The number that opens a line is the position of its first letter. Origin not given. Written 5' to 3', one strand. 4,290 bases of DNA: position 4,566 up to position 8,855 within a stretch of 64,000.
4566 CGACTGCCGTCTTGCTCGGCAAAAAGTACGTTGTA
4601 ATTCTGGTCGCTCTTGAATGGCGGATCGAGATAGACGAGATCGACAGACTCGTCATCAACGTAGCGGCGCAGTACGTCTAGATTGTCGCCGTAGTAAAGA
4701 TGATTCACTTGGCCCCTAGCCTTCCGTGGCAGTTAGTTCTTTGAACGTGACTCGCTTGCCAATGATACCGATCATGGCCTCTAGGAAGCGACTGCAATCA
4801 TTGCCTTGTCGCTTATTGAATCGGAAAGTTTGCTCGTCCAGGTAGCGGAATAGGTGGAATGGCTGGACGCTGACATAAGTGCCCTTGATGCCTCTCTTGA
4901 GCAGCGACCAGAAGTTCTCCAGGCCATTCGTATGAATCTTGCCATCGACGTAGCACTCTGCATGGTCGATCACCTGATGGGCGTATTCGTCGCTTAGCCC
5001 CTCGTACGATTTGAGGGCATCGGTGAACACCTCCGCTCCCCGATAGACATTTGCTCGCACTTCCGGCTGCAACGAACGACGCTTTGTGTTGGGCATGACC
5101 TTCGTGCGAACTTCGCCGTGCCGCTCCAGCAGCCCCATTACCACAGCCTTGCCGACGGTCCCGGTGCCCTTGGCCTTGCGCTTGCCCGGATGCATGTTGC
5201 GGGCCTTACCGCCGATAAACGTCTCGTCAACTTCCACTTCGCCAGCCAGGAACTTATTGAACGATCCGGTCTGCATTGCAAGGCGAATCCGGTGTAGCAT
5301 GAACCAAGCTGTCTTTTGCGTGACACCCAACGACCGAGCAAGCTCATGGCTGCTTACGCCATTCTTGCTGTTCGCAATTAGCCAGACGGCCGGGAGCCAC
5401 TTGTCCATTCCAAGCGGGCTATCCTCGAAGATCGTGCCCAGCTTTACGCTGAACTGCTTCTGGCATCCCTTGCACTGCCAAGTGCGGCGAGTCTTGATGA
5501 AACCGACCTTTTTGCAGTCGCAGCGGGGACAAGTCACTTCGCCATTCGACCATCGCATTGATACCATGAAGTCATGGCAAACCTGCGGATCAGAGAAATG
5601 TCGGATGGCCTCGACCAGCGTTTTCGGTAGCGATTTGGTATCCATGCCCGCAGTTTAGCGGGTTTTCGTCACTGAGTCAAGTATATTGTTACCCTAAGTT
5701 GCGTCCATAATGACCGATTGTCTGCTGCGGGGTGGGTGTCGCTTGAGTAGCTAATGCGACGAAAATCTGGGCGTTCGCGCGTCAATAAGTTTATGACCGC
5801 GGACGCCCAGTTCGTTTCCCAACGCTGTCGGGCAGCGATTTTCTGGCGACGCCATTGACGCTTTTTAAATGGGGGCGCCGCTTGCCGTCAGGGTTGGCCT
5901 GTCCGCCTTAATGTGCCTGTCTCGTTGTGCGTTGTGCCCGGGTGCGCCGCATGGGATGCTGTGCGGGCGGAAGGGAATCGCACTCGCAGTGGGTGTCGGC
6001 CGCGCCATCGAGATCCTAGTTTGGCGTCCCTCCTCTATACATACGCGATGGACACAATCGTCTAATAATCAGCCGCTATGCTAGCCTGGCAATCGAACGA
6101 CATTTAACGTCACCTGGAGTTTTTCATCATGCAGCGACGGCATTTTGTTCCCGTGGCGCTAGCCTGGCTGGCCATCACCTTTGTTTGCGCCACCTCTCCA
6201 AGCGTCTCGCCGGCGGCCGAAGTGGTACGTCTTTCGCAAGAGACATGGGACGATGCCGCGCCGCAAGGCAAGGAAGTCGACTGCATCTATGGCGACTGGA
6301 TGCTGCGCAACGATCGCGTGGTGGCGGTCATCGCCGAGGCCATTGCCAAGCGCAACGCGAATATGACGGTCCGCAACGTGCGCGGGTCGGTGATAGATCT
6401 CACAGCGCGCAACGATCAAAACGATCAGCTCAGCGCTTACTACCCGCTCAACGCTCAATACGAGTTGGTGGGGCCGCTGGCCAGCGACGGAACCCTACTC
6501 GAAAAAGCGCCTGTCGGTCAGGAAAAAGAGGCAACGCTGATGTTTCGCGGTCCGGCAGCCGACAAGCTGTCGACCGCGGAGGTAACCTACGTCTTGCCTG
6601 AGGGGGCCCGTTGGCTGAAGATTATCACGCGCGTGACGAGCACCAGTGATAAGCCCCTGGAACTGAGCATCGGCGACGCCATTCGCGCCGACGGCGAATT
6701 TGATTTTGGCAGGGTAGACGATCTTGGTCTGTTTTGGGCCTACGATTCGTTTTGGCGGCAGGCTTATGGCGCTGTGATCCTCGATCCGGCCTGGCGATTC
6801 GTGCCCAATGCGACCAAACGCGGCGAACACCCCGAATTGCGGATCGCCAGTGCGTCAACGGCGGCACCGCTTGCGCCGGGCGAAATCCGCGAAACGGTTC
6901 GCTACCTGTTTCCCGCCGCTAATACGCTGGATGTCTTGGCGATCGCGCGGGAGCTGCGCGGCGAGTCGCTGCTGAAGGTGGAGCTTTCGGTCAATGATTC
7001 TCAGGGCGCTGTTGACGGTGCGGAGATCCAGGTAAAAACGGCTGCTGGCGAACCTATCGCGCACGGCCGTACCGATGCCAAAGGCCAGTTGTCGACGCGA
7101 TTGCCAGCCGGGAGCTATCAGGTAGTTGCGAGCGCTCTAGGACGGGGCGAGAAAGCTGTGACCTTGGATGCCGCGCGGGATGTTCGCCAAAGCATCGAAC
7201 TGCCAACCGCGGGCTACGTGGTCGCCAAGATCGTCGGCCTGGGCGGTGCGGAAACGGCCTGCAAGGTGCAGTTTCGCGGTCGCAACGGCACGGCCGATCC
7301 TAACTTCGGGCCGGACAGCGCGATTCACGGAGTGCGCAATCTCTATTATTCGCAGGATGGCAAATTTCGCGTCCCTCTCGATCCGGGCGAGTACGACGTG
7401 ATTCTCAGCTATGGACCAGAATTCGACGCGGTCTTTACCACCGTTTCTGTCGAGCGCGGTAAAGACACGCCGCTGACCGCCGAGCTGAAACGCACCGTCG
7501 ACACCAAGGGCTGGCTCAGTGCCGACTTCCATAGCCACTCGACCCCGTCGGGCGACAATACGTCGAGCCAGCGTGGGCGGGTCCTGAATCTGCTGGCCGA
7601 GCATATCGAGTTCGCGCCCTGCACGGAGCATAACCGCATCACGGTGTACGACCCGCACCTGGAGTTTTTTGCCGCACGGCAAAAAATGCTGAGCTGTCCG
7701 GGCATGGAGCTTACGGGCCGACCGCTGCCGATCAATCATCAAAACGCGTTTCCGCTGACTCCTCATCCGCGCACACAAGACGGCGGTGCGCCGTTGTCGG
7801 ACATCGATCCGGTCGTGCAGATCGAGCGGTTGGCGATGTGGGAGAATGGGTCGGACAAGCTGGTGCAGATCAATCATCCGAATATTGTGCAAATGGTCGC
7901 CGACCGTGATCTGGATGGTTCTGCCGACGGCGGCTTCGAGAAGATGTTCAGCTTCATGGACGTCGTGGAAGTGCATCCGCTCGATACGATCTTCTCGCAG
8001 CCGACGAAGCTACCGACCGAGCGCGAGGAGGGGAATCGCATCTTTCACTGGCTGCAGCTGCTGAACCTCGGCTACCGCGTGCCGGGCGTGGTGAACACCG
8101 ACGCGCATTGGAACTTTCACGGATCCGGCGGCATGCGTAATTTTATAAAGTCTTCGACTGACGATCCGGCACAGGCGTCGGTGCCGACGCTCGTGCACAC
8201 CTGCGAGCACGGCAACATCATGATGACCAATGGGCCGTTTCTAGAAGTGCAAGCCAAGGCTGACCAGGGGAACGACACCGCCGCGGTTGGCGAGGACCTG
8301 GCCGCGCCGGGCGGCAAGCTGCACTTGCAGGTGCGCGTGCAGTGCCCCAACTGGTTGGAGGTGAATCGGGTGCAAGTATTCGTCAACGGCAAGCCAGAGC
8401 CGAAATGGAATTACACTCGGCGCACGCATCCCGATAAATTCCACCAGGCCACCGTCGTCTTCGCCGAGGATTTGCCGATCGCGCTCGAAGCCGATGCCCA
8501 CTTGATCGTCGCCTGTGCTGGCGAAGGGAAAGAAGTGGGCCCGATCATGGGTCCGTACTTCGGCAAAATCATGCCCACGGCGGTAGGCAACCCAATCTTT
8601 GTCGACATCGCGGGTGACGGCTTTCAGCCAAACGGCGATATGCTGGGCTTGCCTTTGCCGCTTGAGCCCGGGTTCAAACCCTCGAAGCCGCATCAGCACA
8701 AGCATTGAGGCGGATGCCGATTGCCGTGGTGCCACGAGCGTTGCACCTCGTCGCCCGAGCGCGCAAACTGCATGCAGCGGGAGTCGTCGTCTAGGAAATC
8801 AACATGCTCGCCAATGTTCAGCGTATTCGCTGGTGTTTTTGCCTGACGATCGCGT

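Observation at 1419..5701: Intact 4.3-kb IS1595-family transporter IS inserted on the stop codon of a host gene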

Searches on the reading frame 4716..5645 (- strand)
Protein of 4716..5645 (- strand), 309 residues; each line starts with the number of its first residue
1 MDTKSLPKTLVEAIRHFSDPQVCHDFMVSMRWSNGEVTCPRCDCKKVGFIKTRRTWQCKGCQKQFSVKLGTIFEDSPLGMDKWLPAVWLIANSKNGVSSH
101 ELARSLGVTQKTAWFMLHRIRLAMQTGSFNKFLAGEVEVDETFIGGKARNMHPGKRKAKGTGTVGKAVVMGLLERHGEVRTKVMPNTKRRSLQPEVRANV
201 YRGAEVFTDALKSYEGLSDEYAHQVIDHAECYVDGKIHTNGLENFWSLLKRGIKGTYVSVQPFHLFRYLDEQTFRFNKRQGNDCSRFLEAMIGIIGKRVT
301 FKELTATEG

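Call 8: search_protein_families(library=pfam, proteins=[window:4719-5645:-], max_evalue=0.01)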
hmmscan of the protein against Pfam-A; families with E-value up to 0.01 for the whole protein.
window:4719-5645:- (309 aa): 2 families
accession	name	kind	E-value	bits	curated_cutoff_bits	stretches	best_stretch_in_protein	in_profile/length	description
PF12762.13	DDE_Tnp_IS1595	-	5.8e-41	140.5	27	1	133-277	2-153/153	ISXO2-like transposase domain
PF12760.12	Zn_ribbon_IS1595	-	2.5e-12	47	25.4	1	22-64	5-46/46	Transposase zinc-ribbon domain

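Call 9: search_protein_families(library=padloc, proteins=[window:4719-5645:-], max_evalue=0.01)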
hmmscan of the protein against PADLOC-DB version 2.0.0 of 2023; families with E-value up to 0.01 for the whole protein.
window:4719-5645:- (309 aa): 2 families
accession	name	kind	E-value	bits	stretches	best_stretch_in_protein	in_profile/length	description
PDLC04162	HEC-08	-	0.0014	15.8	0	33-66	240-272/358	-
PDLC05059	PDC-S64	-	0.0055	13.7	1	38-66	263-291/339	-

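Call 10: search_protein_families(library=ncbifam, proteins=[window:4719-5645:-], max_evalue=0.01)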
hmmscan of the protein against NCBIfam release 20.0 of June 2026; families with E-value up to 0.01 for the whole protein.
window:4719-5645:- (309 aa): 2 families
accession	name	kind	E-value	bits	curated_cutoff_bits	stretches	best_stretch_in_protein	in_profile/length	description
NF033547.1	transpos_IS1595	equivalog_domain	1.2e-56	192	75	1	78-279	4-215/215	IS1595 family transposase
NF033558.1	transpos_IS1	equivalog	0.0033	17.4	100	1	39-150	1-113/199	IS1 family transposase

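Call 19: find_encoding_contigs(protein=window:4716-5645:-, flank=10000, max_places=10)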
Protein window:4716-5645:- (309 aa): 2 contigs read that carry it; 2 places shown.
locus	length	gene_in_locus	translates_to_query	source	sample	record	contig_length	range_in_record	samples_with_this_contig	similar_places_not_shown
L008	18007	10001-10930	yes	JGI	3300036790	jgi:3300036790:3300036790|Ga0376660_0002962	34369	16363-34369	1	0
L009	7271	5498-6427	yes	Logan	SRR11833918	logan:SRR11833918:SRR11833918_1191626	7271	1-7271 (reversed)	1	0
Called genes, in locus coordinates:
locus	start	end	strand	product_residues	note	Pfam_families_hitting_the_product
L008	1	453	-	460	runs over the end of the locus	PF00085:Thioredoxin (faint), PF00578:AhpC-TSA, PF08534:Redoxin, PF13098:Thioredoxin_2, PF13905:Thioredoxin_8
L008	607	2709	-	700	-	PF01804:Penicil_amidase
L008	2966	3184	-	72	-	-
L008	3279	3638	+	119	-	PF04237:YjbR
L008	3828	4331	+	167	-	PF07606:DUF1569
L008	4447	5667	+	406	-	PF00155:Aminotran_1_2, PF01041:DegT_DnrJ_EryC1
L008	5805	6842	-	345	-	PF14537:Cytochrom_c3_2 (faint), PF13435:Cytochrome_C554 (faint)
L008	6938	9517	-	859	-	PF13620:CarboxypepD_reg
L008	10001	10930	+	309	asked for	PF12760:Zn_ribbon_IS1595, PF12762:DDE_Tnp_IS1595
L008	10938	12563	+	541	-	PF01555:N6_N4_Mtase, PF04471:Mrr_cat (weak), PF22722:NA-iREase1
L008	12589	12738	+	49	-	-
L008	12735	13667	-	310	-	-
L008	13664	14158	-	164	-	PF22014:DUF6932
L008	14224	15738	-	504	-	PF04909:Amidohydro_2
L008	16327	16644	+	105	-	-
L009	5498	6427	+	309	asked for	PF12760:Zn_ribbon_IS1595, PF12762:DDE_Tnp_IS1595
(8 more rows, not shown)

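Call 34: find_related_loci(query=A1, collection=metagenome_contigs, flank=8000)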
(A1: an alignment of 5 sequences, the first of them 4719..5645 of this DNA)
Query A1 (309 aa) in metagenome_contigs; peptide patterns used: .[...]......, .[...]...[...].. (x = any residue, [..] = any of these).
600 stretches matched a pattern (row limit reached: there are more); 583 encode a relative of the query (tblastn E <= 1e-3); the best 80 are kept; 80 distinct loci.
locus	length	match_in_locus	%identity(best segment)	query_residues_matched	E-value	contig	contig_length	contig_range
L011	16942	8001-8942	68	1-309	4e-149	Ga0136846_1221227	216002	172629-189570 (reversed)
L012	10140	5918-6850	68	1-309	2e-146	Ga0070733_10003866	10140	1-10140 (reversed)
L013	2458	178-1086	67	2-304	7e-149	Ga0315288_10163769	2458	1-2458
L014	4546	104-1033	65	1-306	1e-142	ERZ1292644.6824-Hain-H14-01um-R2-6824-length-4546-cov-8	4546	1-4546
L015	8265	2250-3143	69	7-304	5e-140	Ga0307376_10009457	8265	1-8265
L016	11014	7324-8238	63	1-304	2e-137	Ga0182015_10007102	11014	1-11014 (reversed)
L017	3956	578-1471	68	7-304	2e-140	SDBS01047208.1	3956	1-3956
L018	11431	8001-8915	66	7-309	9e-137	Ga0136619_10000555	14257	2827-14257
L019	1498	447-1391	64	1-308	3e-148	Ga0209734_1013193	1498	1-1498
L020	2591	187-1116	64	5-309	2e-143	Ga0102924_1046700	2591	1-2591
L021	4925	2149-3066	64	1-306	5e-137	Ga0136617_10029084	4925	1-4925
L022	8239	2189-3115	64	7-309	1e-135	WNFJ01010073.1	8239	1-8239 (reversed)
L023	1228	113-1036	64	1-308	5e-147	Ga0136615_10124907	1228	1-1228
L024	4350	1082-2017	63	2-308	5e-136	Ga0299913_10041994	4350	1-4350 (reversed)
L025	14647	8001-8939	63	1-304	3e-133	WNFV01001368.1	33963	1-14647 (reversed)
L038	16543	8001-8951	62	1-308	2e-130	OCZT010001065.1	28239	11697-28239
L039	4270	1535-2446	62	2-305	2e-132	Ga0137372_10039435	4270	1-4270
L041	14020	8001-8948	60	1-309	1e-128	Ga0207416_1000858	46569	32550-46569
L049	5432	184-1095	58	4-305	7e-128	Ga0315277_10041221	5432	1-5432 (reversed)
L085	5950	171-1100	60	1-306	4e-124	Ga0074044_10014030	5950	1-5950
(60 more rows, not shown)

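Call 43: search_protein_families(library=pfam, proteins=[L014:2016-2582:+, L014:2824-3837:+, L015:3129-3722:-, L015:3694-4074:-, L041:10912-11400:-, L041:11390-12208:-, L049:1234-2166:+, L049:2166-2654:+, L049:3268-4248:-, L041:9176-10900:+], max_evalue=0.01)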
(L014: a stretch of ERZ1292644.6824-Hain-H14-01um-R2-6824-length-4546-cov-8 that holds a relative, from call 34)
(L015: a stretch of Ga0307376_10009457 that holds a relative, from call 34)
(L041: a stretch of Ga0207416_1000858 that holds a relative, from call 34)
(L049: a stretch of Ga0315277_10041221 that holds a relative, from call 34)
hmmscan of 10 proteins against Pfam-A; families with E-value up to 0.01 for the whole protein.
L014:2016-2582:+ (189 aa): 1 family
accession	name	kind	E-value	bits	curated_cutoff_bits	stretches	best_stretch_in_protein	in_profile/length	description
PF09195.17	Endonuc-BglII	-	1.7e-18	67.3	26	1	12-188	2-163/163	Restriction endonuclease BglII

L014:2824-3837:+ (338 aa): 0 families

L015:3129-3722:- (198 aa): 0 families

L015:3694-4074:- (127 aa): 1 family
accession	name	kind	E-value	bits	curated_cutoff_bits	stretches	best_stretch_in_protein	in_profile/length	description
PF04318.17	DUF468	-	0.0012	19.9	25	1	9-74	11-74/84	Protein of unknown function (DUF468)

L041:10912-11400:- (163 aa): 1 family
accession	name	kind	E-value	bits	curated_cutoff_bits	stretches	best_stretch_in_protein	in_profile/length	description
PF01850.27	PIN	-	1.7e-12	48.4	23.6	1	8-129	1-112/120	PIN domain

L041:11390-12208:- (273 aa): 0 families

L049:1234-2166:+ (311 aa): 2 families
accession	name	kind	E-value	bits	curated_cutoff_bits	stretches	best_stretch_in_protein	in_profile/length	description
PF13384.12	HTH_23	-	0.0035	17.5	24.6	0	116-144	12-37/50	Homeodomain-like domain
PF08279.18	HTH_11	-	0.0071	16.7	25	0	115-143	6-34/55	HTH domain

L049:2166-2654:+ (163 aa): 0 families

L049:3268-4248:- (327 aa): 1 family
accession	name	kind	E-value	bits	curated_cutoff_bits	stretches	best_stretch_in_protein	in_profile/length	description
PF09571.16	RE_XcyI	-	1.6e-87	294.1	25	1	24-323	6-305/305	XcyI restriction endonuclease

L041:9176-10900:+ (575 aa): 6 families
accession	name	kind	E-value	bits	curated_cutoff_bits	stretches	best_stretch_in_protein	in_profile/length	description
PF01555.25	N6_N4_Mtase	-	3.6e-40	138.7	26.7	1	22-352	1-213/221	DNA methylase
PF22722.2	NA-iREase1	-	7.1e-08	32.8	27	1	409-486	16-90/106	NACHT-associated inactive Restriction Endonuclease 1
PF04471.18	Mrr_cat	-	3.5e-07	30.8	21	1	406-486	21-99/115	Restriction endonuclease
PF03602.21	Cons_hypoth95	-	0.0045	17.1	24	0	19-40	111-132/182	Conserved hypothetical protein 95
PF02086.21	MethyltransfD12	-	0.0051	17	22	0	21-40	175-195/253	D12 class N6 adenine-specific DNA methyltransferase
PF13847.12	Methyltransf_31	-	0.0074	16.4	27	0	319-363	2-49/145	Methyltransferase domain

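Call 55: search_protein_families(library=pfam, proteins=[L041:11390-12208:-, L014:2824-3837:+], max_evalue=0.05)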
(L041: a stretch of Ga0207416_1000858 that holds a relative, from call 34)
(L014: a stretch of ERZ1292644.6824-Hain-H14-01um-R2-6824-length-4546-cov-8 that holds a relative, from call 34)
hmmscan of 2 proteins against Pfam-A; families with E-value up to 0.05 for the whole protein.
L041:11390-12208:- (273 aa): 0 families

L014:2824-3837:+ (338 aa): 0 families

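Call 78: search_dna_similar(query=window:4719-5645:-, collection=plasmids, mode=protein, max_rows=25)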
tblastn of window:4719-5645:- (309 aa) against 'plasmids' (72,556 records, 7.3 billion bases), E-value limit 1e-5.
Records with a match: 517; places in all: 724; records where one place covers at least 80% of the query: 262.
Best place of each record, by identity: <60% 517.
By first word of the organism name: Pseudosulfitobacter 68; Sinorhizobium 46; Ralstonia 29; Acinetobacter 29; Xanthomonas 18; Aeromonas 17; Rhizobium 15; Mesorhizobium 14; Chondrinema 11; Haloarcula 10; and 116 more.
By predicted mobility (MOB-suite, as given by PLSDB): non-mobilizable 252; conjugative 175; mobilizable 90.
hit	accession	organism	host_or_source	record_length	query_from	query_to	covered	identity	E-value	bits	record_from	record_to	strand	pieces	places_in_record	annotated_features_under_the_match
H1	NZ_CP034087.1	Methylocystis rosea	cell culture,groundwater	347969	9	306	96%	40.5%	4e-66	231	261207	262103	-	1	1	IS1595 family transposase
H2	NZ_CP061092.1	Roseomonas marmotae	Marmota himalayana,pure culture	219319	16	309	95%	39.5%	8e-55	198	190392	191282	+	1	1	IS1595 family transposase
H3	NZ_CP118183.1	Entomospira culicis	Culex pipiens,cell culture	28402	8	304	96%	38.8%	4e-63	222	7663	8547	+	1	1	IS1595 family transposase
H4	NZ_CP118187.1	Entomospira culicis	Culex pipiens,cell culture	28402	8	304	96%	38.8%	4e-63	222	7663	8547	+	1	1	IS1595 family transposase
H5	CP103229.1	Bacteroides faecis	Homo sapiens,cell culture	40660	9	287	90%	40.3%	1e-59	212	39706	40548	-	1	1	IS1595 family transposase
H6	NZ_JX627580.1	Methylobacterium oryzae CBMB20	-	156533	26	304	90%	39.8%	4e-52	191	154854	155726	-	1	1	IS1595 family transposase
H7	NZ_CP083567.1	Sulfitobacter sp. W027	-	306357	14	306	95%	37.7%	2e-44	169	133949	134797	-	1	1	IS1595 family transposase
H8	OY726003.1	Phocaeicola massiliensis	-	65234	9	275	86%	41.1%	3e-53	194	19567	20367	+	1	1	record has no annotation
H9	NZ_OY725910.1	Bacteroides finegoldii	-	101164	9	279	88%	40.0%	2e-56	203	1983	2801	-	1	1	none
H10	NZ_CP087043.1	Pseudosulfitobacter pseudonitzschiae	Mediolabrus comicus,The surface ...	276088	11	303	95%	36.9%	8e-51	187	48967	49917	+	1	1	IS1595 family transposase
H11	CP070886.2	Pseudosulfitobacter pseudonitzschiae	Skeletonema costatum,The surface ...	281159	11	303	95%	36.9%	8e-51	187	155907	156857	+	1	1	IS1595 family transposase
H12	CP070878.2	Pseudosulfitobacter pseudonitzschiae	Skeletonema costatum,The surface ...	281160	11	303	95%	36.9%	8e-51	187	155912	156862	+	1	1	IS1595 family transposase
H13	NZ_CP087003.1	Pseudosulfitobacter pseudonitzschiae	Skeletonema costatum,The surface ...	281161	11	303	95%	36.9%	8e-51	187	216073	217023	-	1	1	IS1595 family transposase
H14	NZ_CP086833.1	Pseudosulfitobacter pseudonitzschiae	Trieres chinensis,The surface seawater ...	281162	11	303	95%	36.9%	8e-51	187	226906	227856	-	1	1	IS1595 family transposase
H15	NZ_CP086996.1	Pseudosulfitobacter pseudonitzschiae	Skeletonema costatum,The surface ...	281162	11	303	95%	36.9%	8e-51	187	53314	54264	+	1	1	IS1595 family transposase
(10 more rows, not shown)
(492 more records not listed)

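Call 99: search_protein_families(library=padloc, proteins=[L038:9279-10403:-, L038:10441-10881:-, L038:10865-11941:-, L038:11918-13345:+, L020:1219-2427:-, L085:3934-5022:+, L014:2824-3837:+, L017:2744-3628:-, L039:2881-3822:-, L015:3129-3722:-], max_evalue=0.0001)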
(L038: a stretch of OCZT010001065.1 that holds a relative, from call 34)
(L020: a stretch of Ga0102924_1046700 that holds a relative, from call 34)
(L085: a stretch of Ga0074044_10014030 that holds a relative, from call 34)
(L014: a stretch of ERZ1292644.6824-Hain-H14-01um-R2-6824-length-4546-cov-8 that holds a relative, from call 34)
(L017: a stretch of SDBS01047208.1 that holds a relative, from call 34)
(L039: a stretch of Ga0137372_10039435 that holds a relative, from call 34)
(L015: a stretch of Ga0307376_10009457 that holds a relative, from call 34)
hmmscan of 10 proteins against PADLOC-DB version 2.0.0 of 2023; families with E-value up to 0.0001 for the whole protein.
L038:9279-10403:- (375 aa): 1 family
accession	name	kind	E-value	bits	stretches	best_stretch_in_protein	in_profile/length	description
PDLC04024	PD-T4-10_B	-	1.1e-08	32.9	1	19-140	17-140/353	-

L038:10441-10881:- (147 aa): 0 families

L038:10865-11941:- (359 aa): 0 families

L038:11918-13345:+ (476 aa): 3 families
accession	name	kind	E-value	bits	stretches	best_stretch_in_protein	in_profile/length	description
PDLC02394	pAgo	-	5.2e-19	65.5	1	37-394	56-435/1121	-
PDLC02402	Aga_SIR2-PNTD1-PNTD2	-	4.1e-11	39.7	1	202-331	369-488/876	Class I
PDLC02418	Aga_SIR2-Kinase-PNTD1-PNTD2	-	2.2e-08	30.8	1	204-331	229-366/756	Class I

L020:1219-2427:- (403 aa): 1 family
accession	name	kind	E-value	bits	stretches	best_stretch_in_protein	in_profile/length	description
PDLC04999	PDC-S33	-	5e-115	382.7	1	28-380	1-342/349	-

L085:3934-5022:+ (363 aa): 0 families

L014:2824-3837:+ (338 aa): 0 families

L017:2744-3628:- (295 aa): 0 families

L039:2881-3822:- (314 aa): 0 families

L015:3129-3722:- (198 aa): 0 families

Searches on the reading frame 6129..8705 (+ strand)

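Call 8: search_protein_families(library=pfam, proteins=[window:6129-8705:+], max_evalue=0.01)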
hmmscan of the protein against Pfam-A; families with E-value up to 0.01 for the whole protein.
window:6129-8705:+ (859 aa): 3 families
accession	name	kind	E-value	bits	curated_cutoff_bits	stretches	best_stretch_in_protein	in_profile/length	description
PF13620.12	CarboxypepD_reg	-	1.5e-12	48.1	32.3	1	287-358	5-81/82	Carboxypeptidase regulatory-like domain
PF17210.9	SdrD_B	-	0.0022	18.6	29.7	0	292-351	21-80/112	SdrD B-like domain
PF13715.12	CarbopepD_reg_2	-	0.0036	17.7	32.2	0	290-358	7-76/88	CarboxypepD_reg-like domain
